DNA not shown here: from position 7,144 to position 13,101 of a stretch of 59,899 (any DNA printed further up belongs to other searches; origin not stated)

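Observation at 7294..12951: Single-polypeptide FAAL-ACP-C-FkbH-PCP starter predicted to build an O-acyl-glycerate cap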

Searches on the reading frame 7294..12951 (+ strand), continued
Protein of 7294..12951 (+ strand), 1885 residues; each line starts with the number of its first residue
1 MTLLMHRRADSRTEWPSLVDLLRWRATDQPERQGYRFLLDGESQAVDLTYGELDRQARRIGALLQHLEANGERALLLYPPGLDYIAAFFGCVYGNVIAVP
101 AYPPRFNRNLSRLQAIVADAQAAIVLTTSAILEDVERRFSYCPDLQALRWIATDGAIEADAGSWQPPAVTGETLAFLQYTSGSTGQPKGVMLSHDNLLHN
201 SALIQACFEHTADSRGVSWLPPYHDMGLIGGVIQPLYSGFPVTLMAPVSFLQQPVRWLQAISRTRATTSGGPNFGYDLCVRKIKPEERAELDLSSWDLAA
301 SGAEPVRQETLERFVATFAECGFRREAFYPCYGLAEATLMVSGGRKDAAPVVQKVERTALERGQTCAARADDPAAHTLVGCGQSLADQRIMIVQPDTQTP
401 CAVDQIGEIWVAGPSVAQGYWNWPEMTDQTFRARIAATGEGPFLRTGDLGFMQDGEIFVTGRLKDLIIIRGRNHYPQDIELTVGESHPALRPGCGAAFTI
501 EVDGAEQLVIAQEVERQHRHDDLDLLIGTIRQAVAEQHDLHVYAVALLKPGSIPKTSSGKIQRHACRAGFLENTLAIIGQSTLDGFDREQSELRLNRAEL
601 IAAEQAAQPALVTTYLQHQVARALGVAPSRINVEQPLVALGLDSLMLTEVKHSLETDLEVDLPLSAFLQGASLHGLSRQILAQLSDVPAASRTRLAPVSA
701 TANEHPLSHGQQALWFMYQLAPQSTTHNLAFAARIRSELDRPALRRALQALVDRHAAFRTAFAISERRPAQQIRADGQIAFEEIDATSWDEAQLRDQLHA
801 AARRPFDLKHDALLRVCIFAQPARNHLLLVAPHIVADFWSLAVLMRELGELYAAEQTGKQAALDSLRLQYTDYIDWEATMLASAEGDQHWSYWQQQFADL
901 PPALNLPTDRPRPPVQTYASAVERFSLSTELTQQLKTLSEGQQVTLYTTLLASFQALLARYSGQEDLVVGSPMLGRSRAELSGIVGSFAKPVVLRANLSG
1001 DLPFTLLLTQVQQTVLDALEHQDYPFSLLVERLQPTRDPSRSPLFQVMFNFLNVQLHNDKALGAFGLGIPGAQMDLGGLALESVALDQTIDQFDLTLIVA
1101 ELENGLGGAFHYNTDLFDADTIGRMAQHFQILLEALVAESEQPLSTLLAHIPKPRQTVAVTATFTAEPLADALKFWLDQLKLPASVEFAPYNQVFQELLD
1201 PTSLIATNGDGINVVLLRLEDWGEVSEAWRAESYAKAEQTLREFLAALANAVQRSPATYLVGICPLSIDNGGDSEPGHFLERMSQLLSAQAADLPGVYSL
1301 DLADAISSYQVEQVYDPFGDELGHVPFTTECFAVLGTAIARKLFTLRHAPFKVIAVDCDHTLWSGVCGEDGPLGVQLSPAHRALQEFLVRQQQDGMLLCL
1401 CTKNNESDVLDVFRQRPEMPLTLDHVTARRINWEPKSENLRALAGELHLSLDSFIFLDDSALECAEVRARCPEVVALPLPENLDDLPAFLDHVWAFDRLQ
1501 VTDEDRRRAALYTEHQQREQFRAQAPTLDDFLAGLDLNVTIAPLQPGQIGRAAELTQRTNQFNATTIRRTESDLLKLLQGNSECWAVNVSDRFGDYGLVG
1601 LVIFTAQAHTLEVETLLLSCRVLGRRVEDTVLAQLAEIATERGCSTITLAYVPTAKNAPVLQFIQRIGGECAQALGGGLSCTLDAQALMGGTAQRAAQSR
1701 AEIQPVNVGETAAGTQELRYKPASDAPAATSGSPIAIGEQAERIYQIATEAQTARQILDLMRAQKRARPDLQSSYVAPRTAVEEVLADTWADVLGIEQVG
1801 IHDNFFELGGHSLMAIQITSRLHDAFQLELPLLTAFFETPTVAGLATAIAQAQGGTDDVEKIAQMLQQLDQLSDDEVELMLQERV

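Call 15: find_homologous_proteins(query=window:7294-12951:+, max_evalue=1e-50)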
Query window:7294-12951:+ (1885 aa): 8000 proteins with E <= 1e-50 among 8000 candidates; the best 120 are listed.
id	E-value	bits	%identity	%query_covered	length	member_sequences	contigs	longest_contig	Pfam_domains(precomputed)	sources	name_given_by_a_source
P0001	0.0e+0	4255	100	100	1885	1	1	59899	PF00668.26,PF00550.32,PF00501.35,PF23024.2,PF23297.2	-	-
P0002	0.0e+0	3178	75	100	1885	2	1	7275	PF00668.26,PF00550.32,PF00501.35,PF24919.1,PF23024.2,PF23297.2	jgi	jgi:FkbH-like protein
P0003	0.0e+0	2314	57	99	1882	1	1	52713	PF00668.26,PF00550.32,PF00501.35,PF24919.1,PF23024.2,PF23297.2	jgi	jgi:FkbH-like protein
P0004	0.0e+0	2197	56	99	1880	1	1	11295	PF00668.26,PF00550.32,PF00501.35,PF23024.2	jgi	jgi:FkbH-like protein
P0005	0.0e+0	2151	52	61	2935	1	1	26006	PF00668.26,PF00550.32,PF00501.35,PF13193.13,PF24919.1,PF23024.2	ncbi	-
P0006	0.0e+0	2109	55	60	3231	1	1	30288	PF00668.26,PF00550.32,PF00501.35,PF13193.13,PF23024.2,PF23297.2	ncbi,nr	ncbi:MAG TPA: amino acid adenylation domain-containing protein, partial [Pyrinomonadaceae bacterium]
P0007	0.0e+0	2080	52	100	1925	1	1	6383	PF00668.26,PF00550.32,PF00501.35,PF23024.2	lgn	-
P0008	0.0e+0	2070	50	99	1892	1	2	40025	PF00668.26,PF00550.32,PF00501.35,PF24919.1,PF23024.2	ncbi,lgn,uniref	ncbi:HAD-IIIC family phosphatase [Nostoc sp. CCY 9925]|uniref:HAD-IIIC family phosphatase n=1 Tax=No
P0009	0.0e+0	1998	53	63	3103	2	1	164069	PF00668.26,PF00550.32,PF00501.35,PF13193.13,PF23024.2,PF23297.2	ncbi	ncbi:MAG TPA: amino acid adenylation domain-containing protein, partial [Pyrinomonadaceae bacterium]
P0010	0.0e+0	1985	58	60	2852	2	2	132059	PF00668.26,PF00550.32,PF00501.35,PF13193.13,PF24919.1,PF23024.2,PF23297.2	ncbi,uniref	ncbi:MAG: amino acid adenylation domain-containing protein [Nostoc sp.]|uniref:amino acid adenylatio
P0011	0.0e+0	1970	57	88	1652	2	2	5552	PF00668.26,PF00550.32,PF00501.35,PF23024.2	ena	-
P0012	0.0e+0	1950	48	61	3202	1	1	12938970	PF00668.26,PF00550.32,PF00501.35,PF13193.13,PF00975.27,PF24919.1,PF23024.2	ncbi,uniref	ncbi:amino acid adenylation domain-containing protein [Sorangium sp. So ce1335]|uniref:amino acid ad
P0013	0.0e+0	1929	56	60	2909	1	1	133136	PF00668.26,PF00550.32,PF00501.35,PF13193.13,PF24919.1,PF23024.2,PF23297.2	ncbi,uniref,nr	ncbi:amino acid adenylation domain-containing protein [Scytonema sp. UIC 10036]|uniref:non-ribosomal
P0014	0.0e+0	1916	54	60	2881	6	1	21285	PF00668.26,PF00550.32,PF00501.35,PF13193.13,PF23024.2,PF23297.2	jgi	-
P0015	0.0e+0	1906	50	60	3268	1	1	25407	PF00668.26,PF00550.32,PF00501.35,PF13193.13,PF23024.2,PF23297.2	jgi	jgi:amino acid adenylation domain-containing protein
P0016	0.0e+0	1903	55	60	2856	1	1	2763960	PF00668.26,PF00550.32,PF00501.35,PF13193.13,PF23024.2,PF23297.2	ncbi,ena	-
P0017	0.0e+0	1884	55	61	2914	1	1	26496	PF00668.26,PF00550.32,PF00501.35,PF13193.13,PF23024.2,PF23297.2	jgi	jgi:amino acid adenylation domain-containing protein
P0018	0.0e+0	1882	49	61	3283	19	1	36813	PF00668.26,PF00550.32,PF00501.35,PF13193.13,PF23024.2,PF23297.2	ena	-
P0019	0.0e+0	1871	55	60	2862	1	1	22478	PF00668.26,PF00550.32,PF00501.35,PF13193.13,PF23024.2,PF23297.2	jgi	jgi:amino acid adenylation domain-containing protein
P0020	0.0e+0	1866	45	60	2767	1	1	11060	PF00668.26,PF00550.32,PF00501.35,PF13193.13,PF24919.1,PF23024.2,PF23297.2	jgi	jgi:amino acid adenylation domain-containing protein/FkbH-like protein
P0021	0.0e+0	1861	51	61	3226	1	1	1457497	PF00668.26,PF00550.32,PF00501.35,PF13193.13,PF23024.2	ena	-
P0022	0.0e+0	1861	54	61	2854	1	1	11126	PF00668.26,PF00550.32,PF00501.35,PF13193.13,PF23024.2,PF23297.2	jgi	-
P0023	0.0e+0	1859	47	60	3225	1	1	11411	PF00668.26,PF00550.32,PF00501.35,PF13193.13,PF24919.1,PF23024.2,PF23297.2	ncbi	ncbi:amino acid adenylation domain-containing protein, partial [Nostoc cf. edaphicum LEGE 07299]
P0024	0.0e+0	1852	55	61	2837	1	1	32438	PF00668.26,PF00550.32,PF00501.35,PF13193.13,PF23024.2,PF23297.2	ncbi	-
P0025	0.0e+0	1852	54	60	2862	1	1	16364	PF00668.26,PF00550.32,PF00501.35,PF13193.13,PF23024.2,PF23297.2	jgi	jgi:amino acid adenylation domain-containing protein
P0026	0.0e+0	1842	53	60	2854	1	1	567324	PF00668.26,PF00550.32,PF00501.35,PF13193.13,PF23024.2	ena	-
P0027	0.0e+0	1840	49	60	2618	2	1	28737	PF00668.26,PF00550.32,PF00501.35,PF13193.13,PF23024.2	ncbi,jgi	jgi:amino acid adenylation domain-containing protein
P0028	0.0e+0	1826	54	60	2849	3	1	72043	PF00668.26,PF00550.32,PF00501.35,PF13193.13,PF23024.2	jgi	jgi:amino acid adenylation domain-containing protein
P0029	0.0e+0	1823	49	61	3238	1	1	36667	PF00668.26,PF00550.32,PF00501.35,PF13193.13,PF24919.1,PF23024.2,PF23297.2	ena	-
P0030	0.0e+0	1820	50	88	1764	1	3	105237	PF00668.26,PF00550.32,PF00501.35,PF23024.2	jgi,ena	-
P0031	0.0e+0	1819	49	60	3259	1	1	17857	PF00668.26,PF00550.32,PF00501.35,PF13193.13,PF23024.2,PF23297.2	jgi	jgi:amino acid adenylation domain-containing protein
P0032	0.0e+0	1817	52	61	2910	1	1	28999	PF00668.26,PF00550.32,PF00501.35,PF13193.13,PF23024.2,PF23297.2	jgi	jgi:amino acid adenylation domain-containing protein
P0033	0.0e+0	1816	53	60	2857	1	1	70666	PF00668.26,PF00550.32,PF00501.35,PF13193.13,PF23024.2,PF23297.2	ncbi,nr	ncbi:MAG TPA: amino acid adenylation domain-containing protein [Blastocatellia bacterium]|nr:amino a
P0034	0.0e+0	1815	51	60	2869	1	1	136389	PF00668.26,PF00550.32,PF00501.35,PF13193.13,PF23024.2,PF23297.2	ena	-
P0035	0.0e+0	1814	53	46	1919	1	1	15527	PF00668.26,PF00550.32,PF00501.35,PF23024.2,PF23297.2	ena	-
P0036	0.0e+0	1813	55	61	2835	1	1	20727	PF00668.26,PF00550.32,PF00501.35,PF13193.13,PF23024.2,PF23297.2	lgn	-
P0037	0.0e+0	1809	54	60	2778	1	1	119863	PF00668.26,PF00550.32,PF00501.35,PF13193.13,PF23024.2,PF23297.2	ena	-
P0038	0.0e+0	1805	51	60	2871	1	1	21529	PF00668.26,PF00550.32,PF00501.35,PF13193.13,PF23024.2,PF23297.2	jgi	jgi:amino acid adenylation domain-containing protein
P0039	0.0e+0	1801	45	61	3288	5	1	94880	PF00668.26,PF00550.32,PF00501.35,PF13193.13,PF23024.2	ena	-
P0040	0.0e+0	1797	52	60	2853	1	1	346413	PF00668.26,PF00550.32,PF00501.35,PF13193.13,PF23024.2,PF23297.2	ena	-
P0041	0.0e+0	1796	52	61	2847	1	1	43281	PF00668.26,PF00550.32,PF00501.35,PF13193.13,PF23024.2,PF23297.2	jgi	jgi:amino acid adenylation domain-containing protein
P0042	0.0e+0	1795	52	60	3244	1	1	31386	PF00668.26,PF00296.27,PF00550.32,PF00501.35,PF13193.13,PF24919.1,PF23024.2,PF23297.2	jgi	jgi:natural product biosynthesis luciferase-like monooxygenase protein/amino acid adenylation domain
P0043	0.0e+0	1794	48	99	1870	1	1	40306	PF00668.26,PF00550.32,PF00501.35,PF23024.2,PF23297.2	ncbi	ncbi:MAG TPA: HAD-IIIC family phosphatase [Herpetosiphonaceae bacterium]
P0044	0.0e+0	1793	50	64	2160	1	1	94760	PF00668.26,PF00550.32,PF05050.20,PF00501.35,PF24919.1,PF23024.2,PF23297.2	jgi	jgi:FkbH-like protein/FkbM family methyltransferase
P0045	0.0e+0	1791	53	60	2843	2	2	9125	PF00668.26,PF00550.32,PF00501.35,PF13193.13,PF24919.1,PF23024.2,PF23297.2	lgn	-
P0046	0.0e+0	1786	49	62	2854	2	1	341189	PF00668.26,PF00550.32,PF00501.35,PF13193.13,PF23024.2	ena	-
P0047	0.0e+0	1784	49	88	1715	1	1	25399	PF00668.26,PF00550.32,PF00501.35,PF24919.1,PF23024.2,PF23297.2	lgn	-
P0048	0.0e+0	1783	50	89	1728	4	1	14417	PF00668.26,PF00550.32,PF00501.35,PF24919.1,PF23024.2,PF23297.2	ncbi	-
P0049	0.0e+0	1783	51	61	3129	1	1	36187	PF13489.13,PF00550.32,PF00501.35,PF13193.13,PF23297.2,PF08241.19,PF13847.13,PF00668.26,PF13649.13,PF23024.2,PF01209.25,PF08242.19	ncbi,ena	-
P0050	0.0e+0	1780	57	60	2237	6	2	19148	PF00668.26,PF00550.32,PF00501.35,PF13193.13,PF24919.1,PF23024.2,PF23297.2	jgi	jgi:amino acid adenylation domain-containing protein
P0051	0.0e+0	1778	46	60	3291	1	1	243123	PF00668.26,PF00550.32,PF00501.35,PF13193.13,PF23024.2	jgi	jgi:amino acid adenylation domain-containing protein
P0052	0.0e+0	1776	47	61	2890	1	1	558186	PF00668.26,PF00550.32,PF00501.35,PF13193.13,PF23024.2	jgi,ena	jgi:amino acid adenylation domain-containing protein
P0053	0.0e+0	1775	53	60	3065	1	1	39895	PF00668.26,PF00550.32,PF00501.35,PF13193.13,PF23024.2,PF23297.2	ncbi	ncbi:MAG TPA: amino acid adenylation domain-containing protein, partial [Pyrinomonadaceae bacterium]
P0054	0.0e+0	1775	50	60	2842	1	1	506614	PF00668.26,PF00550.32,PF00501.35,PF13193.13,PF23024.2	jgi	jgi:amino acid adenylation domain-containing protein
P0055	0.0e+0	1771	51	60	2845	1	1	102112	PF00668.26,PF00550.32,PF00501.35,PF13193.13,PF23024.2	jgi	jgi:amino acid adenylation domain-containing protein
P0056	0.0e+0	1769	44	99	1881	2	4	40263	PF00668.26,PF00550.32,PF00501.35,PF24919.1,PF23024.2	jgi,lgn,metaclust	metaclust:\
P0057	0.0e+0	1769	48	61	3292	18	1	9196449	PF00668.26,PF00550.32,PF00501.35,PF13193.13,PF23024.2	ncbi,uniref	ncbi:amino acid adenylation domain-containing protein [Myxococcus virescens]|uniref:amino acid adeny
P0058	0.0e+0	1767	52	60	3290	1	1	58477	PF00668.26,PF00550.32,PF00501.35,PF13193.13,PF23024.2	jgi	jgi:amino acid adenylation domain-containing protein/non-ribosomal peptide synthase protein (TIGR017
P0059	0.0e+0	1766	51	60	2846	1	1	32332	PF00668.26,PF00550.32,PF00501.35,PF13193.13,PF23024.2,PF23297.2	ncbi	-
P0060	0.0e+0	1765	52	60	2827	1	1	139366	PF00668.26,PF00550.32,PF00501.35,PF13193.13,PF23024.2,PF23297.2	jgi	jgi:amino acid adenylation domain-containing protein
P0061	0.0e+0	1764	50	63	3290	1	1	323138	PF00668.26,PF00550.32,PF00501.35,PF13193.13,PF23024.2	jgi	jgi:amino acid adenylation domain-containing protein/non-ribosomal peptide synthase protein (TIGR017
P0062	0.0e+0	1760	39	66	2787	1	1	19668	PF00668.26,PF22336.3,PF00109.33,PF22621.3,PF00550.32,PF00501.35,PF23024.2,PF02801.29,PF23297.2,PF16197.12,PF00698.27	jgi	jgi:FkbH-like protein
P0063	0.0e+0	1760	54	60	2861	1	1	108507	PF00668.26,PF00550.32,PF00501.35,PF13193.13,PF23024.2,PF23297.2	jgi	jgi:amino acid adenylation domain-containing protein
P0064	0.0e+0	1759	48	61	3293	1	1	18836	PF00668.26,PF00550.32,PF00501.35,PF13193.13,PF23024.2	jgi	jgi:amino acid adenylation domain-containing protein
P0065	0.0e+0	1759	51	60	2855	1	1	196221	PF00668.26,PF00550.32,PF00501.35,PF13193.13,PF23024.2,PF23297.2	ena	-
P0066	0.0e+0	1758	53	60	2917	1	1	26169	PF00668.26,PF00550.32,PF00501.35,PF13193.13,PF23024.2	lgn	-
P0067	0.0e+0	1753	40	67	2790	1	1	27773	PF00668.26,PF22336.3,PF00109.33,PF22621.3,PF00550.32,PF00501.35,PF23024.2,PF02801.29,PF23297.2,PF16197.12,PF00698.27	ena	-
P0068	0.0e+0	1751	46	61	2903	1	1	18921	PF00668.26,PF00550.32,PF00501.35,PF13193.13,PF23024.2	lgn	-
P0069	0.0e+0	1750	54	60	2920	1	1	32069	PF00668.26,PF00550.32,PF00501.35,PF13193.13,PF23024.2,PF23297.2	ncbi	ncbi:MAG TPA: amino acid adenylation domain-containing protein [Herpetosiphonaceae bacterium]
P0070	0.0e+0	1750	52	60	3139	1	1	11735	PF00668.26,PF00550.32,PF05050.20,PF00501.35,PF13193.13,PF23024.2,PF23297.2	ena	-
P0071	0.0e+0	1749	53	61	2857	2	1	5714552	PF00668.26,PF00550.32,PF00501.35,PF13193.13,PF23024.2,PF23297.2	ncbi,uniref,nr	ncbi:non-ribosomal peptide synthetase [Anabaena sp. PCC 7108]|uniref:non-ribosomal peptide synthetas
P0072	0.0e+0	1748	53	60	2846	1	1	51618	PF00668.26,PF00550.32,PF00501.35,PF13193.13,PF23024.2,PF23297.2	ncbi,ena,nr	ncbi:MAG TPA: amino acid adenylation domain-containing protein [Pyrinomonadaceae bacterium]|nr:amino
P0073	0.0e+0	1748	52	60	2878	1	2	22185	PF00668.26,PF00550.32,PF00501.35,PF13193.13,PF23024.2,PF23297.2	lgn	-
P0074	0.0e+0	1747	52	60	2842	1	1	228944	PF00668.26,PF00550.32,PF00501.35,PF13193.13,PF23024.2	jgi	jgi:amino acid adenylation domain-containing protein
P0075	0.0e+0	1746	46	61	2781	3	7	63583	PF00668.26,PF00550.32,PF00501.35,PF13193.13,PF23024.2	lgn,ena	-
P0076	0.0e+0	1745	54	60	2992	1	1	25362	PF00668.26,PF00550.32,PF00501.35,PF13193.13,PF23024.2,PF23297.2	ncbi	ncbi:MAG TPA: amino acid adenylation domain-containing protein [Herpetosiphonaceae bacterium]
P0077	0.0e+0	1743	46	60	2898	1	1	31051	PF00668.26,PF00550.32,PF00501.35,PF13193.13,PF23024.2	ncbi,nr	ncbi:MAG TPA: amino acid adenylation domain-containing protein [Pyrinomonadaceae bacterium]|nr:amino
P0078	0.0e+0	1743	50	60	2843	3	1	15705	PF00668.26,PF00550.32,PF00501.35,PF13193.13,PF23024.2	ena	-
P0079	0.0e+0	1739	47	60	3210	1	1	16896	PF00668.26,PF00550.32,PF00501.35,PF13193.13,PF23024.2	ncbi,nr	ncbi:MAG TPA: amino acid adenylation domain-containing protein, partial [Thermoanaerobaculia bacteri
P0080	0.0e+0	1739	51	62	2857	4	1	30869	PF00668.26,PF00550.32,PF00501.35,PF13193.13,PF23024.2,PF23297.2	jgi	jgi:amino acid adenylation domain-containing protein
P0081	0.0e+0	1737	47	60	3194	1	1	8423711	PF00668.26,PF00550.32,PF00501.35,PF13193.13,PF23024.2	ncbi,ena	-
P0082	0.0e+0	1737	48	61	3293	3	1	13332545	PF00668.26,PF00550.32,PF00501.35,PF13193.13,PF24919.1,PF23024.2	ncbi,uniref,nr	ncbi:amino acid adenylation domain-containing protein [Archangium violaceum]|uniref:amino acid adeny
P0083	0.0e+0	1736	49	89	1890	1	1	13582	PF00668.26,PF00550.32,PF00501.35,PF24919.1,PF23024.2,PF23297.2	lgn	-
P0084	0.0e+0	1735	51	60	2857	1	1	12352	PF00668.26,PF00550.32,PF00501.35,PF13193.13,PF23024.2,PF23297.2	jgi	jgi:amino acid adenylation domain-containing protein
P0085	0.0e+0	1735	47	60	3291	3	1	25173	PF00668.26,PF00550.32,PF00501.35,PF13193.13,PF23024.2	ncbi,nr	ncbi:MAG TPA: amino acid adenylation domain-containing protein [Thermoanaerobaculia bacterium]|nr:am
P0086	0.0e+0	1734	50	61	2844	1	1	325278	PF00668.26,PF00550.32,PF00501.35,PF13193.13,PF23024.2,PF23297.2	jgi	jgi:amino acid adenylation domain-containing protein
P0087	0.0e+0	1734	51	60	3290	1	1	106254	PF00668.26,PF00550.32,PF00501.35,PF13193.13,PF23024.2,PF23297.2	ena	-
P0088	0.0e+0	1734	49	60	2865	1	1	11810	PF00668.26,PF00550.32,PF00501.35,PF13193.13,PF23024.2,PF23297.2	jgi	-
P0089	0.0e+0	1734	48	61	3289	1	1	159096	PF00668.26,PF00550.32,PF00501.35,PF13193.13,PF24919.1,PF23024.2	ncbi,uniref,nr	ncbi:amino acid adenylation domain-containing protein [Stigmatella aurantiaca]|uniref:Amino acid ade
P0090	0.0e+0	1733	51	60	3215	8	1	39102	PF00668.26,PF00550.32,PF00501.35,PF13193.13,PF23024.2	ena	-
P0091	0.0e+0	1732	45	60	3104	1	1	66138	PF00668.26,PF00550.32,PF00501.35,PF13193.13,PF23024.2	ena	-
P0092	0.0e+0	1732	51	59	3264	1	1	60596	PF00668.26,PF00550.32,PF00501.35,PF13193.13,PF23024.2,PF23297.2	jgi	-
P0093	0.0e+0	1731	57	61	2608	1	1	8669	PF00668.26,PF00550.32,PF00501.35,PF13193.13,PF23024.2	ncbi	ncbi:MAG TPA: amino acid adenylation domain-containing protein, partial [Herpetosiphonaceae bacteriu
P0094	0.0e+0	1730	49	60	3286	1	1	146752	PF00668.26,PF00550.32,PF00501.35,PF13193.13,PF23024.2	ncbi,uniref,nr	ncbi:non-ribosomal peptide synthetase [Hyalangium gracile]|uniref:non-ribosomal peptide synthetase n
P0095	0.0e+0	1728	51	88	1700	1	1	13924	PF00668.26,PF00550.32,PF00501.35,PF23024.2,PF23297.2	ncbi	ncbi:MAG TPA: HAD-IIIC family phosphatase, partial [Herpetosiphonaceae bacterium]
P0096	0.0e+0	1727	52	60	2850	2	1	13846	PF00668.26,PF00550.32,PF00501.35,PF13193.13,PF23024.2,PF23297.2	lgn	-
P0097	0.0e+0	1727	54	60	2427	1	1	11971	PF00668.26,PF00550.32,PF00501.35,PF13193.13,PF23024.2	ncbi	ncbi:MAG TPA: amino acid adenylation domain-containing protein, partial [Pyrinomonadaceae bacterium]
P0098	0.0e+0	1726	52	60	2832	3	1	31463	PF00668.26,PF00550.32,PF00501.35,PF13193.13,PF24919.1,PF23024.2,PF23297.2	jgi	-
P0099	0.0e+0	1726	46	62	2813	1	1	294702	PF00668.26,PF00550.32,PF00501.35,PF13193.13,PF23024.2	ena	-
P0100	0.0e+0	1726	51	60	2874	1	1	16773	PF00668.26,PF00550.32,PF00501.35,PF13193.13,PF23024.2,PF23297.2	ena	-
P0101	0.0e+0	1725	51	60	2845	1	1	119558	PF00668.26,PF00550.32,PF00501.35,PF13193.13,PF23024.2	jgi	jgi:amino acid adenylation domain-containing protein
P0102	0.0e+0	1724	51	60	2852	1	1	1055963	PF00668.26,PF00550.32,PF00501.35,PF13193.13,PF23024.2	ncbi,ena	-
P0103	0.0e+0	1723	46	60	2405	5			PF00668.26,PF13669.13,PF00550.32,PF01073.26,PF00501.35,PF07993.19,PF24919.1,PF23024.2,PF01370.28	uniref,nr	uniref:HAD-superfamily phosphatase, subfamily IIIC/FkbH-like domain-containing protein/thioester red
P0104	0.0e+0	1722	51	60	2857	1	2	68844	PF00668.26,PF00550.32,PF00501.35,PF13193.13,PF23024.2,PF23297.2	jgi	jgi:amino acid adenylation domain-containing protein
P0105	0.0e+0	1721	50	60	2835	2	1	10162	PF00668.26,PF00550.32,PF00501.35,PF13193.13,PF23024.2,PF23297.2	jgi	jgi:amino acid adenylation domain-containing protein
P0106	0.0e+0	1720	50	60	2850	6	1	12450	PF00668.26,PF00550.32,PF00501.35,PF13193.13,PF23024.2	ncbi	-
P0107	0.0e+0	1719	46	61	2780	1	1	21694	PF00668.26,PF00550.32,PF00501.35,PF13193.13,PF23024.2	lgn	-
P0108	0.0e+0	1719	50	60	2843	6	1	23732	PF00668.26,PF00550.32,PF00501.35,PF13193.13,PF23024.2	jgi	jgi:amino acid adenylation domain-containing protein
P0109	0.0e+0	1718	52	60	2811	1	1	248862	PF00668.26,PF00550.32,PF00501.35,PF13193.13,PF23024.2,PF23297.2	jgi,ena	-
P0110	0.0e+0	1717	52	61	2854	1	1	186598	PF00668.26,PF00550.32,PF00501.35,PF13193.13,PF24919.1,PF23024.2,PF23297.2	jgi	-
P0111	0.0e+0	1717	47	56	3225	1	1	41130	PF00668.26,PF00550.32,PF00501.35,PF13193.13,PF23024.2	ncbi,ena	-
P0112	0.0e+0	1717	51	49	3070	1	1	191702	PF00668.26,PF00550.32,PF00501.35,PF13193.13,PF23024.2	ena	-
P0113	0.0e+0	1717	51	61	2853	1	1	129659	PF00668.26,PF00550.32,PF00501.35,PF13193.13,PF23024.2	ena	-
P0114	0.0e+0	1716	50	60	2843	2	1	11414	PF00668.26,PF00550.32,PF00501.35,PF13193.13,PF23024.2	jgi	jgi:amino acid adenylation domain-containing protein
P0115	0.0e+0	1716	57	60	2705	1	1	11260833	PF00668.26,PF00550.32,PF00501.35,PF13193.13,PF23024.2,PF02095.22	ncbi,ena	-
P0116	0.0e+0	1716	50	60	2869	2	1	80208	PF00668.26,PF00550.32,PF00501.35,PF13193.13,PF23024.2,PF23297.2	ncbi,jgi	ncbi:MAG TPA: amino acid adenylation domain-containing protein [Pyrinomonadaceae bacterium]|jgi:amin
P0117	0.0e+0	1715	49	61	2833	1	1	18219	PF00668.26,PF00550.32,PF00501.35,PF13193.13,PF23024.2,PF23297.2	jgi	jgi:amino acid adenylation domain-containing protein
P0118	0.0e+0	1714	52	60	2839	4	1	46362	PF00668.26,PF00550.32,PF00501.35,PF13193.13,PF23024.2,PF23297.2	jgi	jgi:amino acid adenylation domain-containing protein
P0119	0.0e+0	1713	56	55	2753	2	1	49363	PF00668.26,PF00550.32,PF00501.35,PF13193.13,PF24919.1,PF23024.2,PF23297.2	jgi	jgi:amino acid adenylation domain-containing protein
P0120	0.0e+0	1713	51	60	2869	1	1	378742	PF00668.26,PF00550.32,PF00501.35,PF13193.13,PF23024.2,PF23297.2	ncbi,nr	ncbi:surfactin family lipopeptide synthetase A [Thermoflexales bacterium]|nr:surfactin family lipope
